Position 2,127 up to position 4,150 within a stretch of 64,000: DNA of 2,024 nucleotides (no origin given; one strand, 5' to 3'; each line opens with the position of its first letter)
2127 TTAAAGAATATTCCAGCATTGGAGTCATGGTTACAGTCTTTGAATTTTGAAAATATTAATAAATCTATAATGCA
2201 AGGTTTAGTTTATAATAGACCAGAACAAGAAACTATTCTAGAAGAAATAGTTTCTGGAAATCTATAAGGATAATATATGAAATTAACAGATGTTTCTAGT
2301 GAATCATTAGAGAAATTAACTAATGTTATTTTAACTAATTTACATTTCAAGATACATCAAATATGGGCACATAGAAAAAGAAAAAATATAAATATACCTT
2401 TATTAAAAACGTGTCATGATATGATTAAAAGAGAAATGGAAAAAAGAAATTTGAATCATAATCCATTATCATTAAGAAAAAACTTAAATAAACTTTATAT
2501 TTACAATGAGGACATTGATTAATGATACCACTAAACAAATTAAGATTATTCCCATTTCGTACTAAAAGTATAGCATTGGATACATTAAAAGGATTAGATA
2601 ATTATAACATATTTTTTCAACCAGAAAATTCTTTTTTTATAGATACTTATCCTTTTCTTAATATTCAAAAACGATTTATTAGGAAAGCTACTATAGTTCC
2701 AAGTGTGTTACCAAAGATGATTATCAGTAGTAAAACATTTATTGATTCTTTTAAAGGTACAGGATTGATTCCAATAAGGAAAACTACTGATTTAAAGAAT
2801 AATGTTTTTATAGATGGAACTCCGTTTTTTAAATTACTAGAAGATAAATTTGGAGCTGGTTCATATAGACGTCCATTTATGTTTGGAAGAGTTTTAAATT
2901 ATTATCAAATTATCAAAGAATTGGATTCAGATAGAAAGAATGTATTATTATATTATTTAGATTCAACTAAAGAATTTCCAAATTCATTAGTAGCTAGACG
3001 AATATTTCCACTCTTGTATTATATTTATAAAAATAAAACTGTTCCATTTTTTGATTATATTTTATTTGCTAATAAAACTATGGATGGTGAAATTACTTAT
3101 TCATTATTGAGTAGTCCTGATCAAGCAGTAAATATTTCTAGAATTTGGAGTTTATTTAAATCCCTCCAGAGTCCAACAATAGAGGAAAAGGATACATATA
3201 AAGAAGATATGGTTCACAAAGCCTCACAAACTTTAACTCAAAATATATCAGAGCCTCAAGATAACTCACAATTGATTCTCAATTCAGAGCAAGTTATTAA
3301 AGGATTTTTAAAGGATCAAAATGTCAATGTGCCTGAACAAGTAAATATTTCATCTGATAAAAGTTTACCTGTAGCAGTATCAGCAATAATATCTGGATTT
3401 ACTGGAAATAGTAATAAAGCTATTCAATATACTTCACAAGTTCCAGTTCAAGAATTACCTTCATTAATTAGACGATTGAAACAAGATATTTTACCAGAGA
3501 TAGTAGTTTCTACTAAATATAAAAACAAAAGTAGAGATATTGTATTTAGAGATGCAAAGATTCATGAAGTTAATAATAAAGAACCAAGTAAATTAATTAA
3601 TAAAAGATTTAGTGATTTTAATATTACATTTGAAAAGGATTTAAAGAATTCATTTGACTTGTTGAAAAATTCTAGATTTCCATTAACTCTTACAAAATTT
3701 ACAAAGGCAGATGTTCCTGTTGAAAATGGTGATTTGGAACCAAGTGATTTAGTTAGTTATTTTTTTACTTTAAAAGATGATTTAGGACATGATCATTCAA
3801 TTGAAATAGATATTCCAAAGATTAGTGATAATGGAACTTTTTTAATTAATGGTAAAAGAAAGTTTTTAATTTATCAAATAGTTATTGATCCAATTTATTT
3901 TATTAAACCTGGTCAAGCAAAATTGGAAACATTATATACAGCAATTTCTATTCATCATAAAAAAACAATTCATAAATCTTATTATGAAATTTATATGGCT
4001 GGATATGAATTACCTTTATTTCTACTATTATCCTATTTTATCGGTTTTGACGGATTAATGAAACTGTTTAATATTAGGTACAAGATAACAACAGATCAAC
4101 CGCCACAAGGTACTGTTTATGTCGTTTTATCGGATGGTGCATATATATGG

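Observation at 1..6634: Two divergent multisubunit RNAP beta/beta' gene sets in one window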

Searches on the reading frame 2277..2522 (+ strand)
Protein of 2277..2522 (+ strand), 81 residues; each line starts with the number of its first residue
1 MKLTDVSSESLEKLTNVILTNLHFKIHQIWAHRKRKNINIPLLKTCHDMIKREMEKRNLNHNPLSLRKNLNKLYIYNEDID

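Call 83: search_protein_families(library=pfam, proteins=[window:2277-2522:+], max_evalue=1)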
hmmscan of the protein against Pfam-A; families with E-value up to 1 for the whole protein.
window:2277-2522:+ (81 aa): 4 families
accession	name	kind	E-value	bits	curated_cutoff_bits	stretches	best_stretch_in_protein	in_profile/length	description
PF13716.11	CRAL_TRIO_2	-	0.02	15.6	23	1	9-79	17-83/137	Divergent CRAL/TRIO domain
PF03013.19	Pyr_excise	-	0.04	14.7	23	1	40-63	54-77/81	Pyrimidine dimer DNA glycosylase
PF08970.15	Sda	-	0.083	13.1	22.6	1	49-62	28-41/45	Sporulation inhibitor A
PF15104.11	CFAP141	-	0.09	13.2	27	1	25-74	16-64/86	Cilia- and flagella-associated protein 141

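Call 106: search_protein_families(library=phrogs, proteins=[window:2277-2522:+], max_evalue=0.01)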
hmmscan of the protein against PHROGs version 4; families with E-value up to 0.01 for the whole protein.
window:2277-2522:+ (81 aa): 0 families

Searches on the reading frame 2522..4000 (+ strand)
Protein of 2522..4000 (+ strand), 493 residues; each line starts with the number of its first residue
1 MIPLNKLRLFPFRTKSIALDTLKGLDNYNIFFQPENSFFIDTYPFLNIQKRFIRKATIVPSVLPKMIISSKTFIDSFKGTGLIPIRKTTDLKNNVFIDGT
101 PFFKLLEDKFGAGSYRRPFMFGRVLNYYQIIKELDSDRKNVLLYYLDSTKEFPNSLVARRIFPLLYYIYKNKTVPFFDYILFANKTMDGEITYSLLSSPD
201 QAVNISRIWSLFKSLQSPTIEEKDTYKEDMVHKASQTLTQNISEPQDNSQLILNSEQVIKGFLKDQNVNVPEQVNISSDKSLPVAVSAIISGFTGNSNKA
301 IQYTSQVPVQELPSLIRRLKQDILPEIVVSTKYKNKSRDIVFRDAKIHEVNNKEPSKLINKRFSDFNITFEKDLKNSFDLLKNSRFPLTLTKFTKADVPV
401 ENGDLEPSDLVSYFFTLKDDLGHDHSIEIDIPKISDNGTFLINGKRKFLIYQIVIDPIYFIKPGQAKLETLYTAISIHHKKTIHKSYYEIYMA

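Call 59: search_solved_structures(query=window:2522-4000:+, max_evalue=10)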
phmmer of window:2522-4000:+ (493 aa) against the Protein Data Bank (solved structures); distinct sequences matched with E-value up to 10: 5.
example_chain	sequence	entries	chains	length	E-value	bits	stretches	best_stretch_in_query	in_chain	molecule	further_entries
8syi_C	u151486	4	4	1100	0.41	12.6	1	430-464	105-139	DNA-directed RNA polymerase subunit beta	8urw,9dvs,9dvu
8h3v_A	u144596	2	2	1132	0.44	12.5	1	429-462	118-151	DNA-directed RNA polymerase subunit beta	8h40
8gzg_C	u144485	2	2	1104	1.1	11.2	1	430-463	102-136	DNA-directed RNA polymerase subunit beta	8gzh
7mkn_C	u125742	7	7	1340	1.3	11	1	429-467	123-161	DNA-directed RNA polymerase subunit beta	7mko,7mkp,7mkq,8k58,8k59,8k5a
6vyh_A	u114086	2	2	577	1.5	10.8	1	32-77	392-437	Solute carrier family 40 protein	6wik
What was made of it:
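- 2522..6634 (+): Set 1 (vRNAP-type) beta, 1370 aa, one uninterrupted gene. The N-terminal ~480 aa have no bacterial counterpart. N-terminus vs PDB: nothing significant (call 59).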
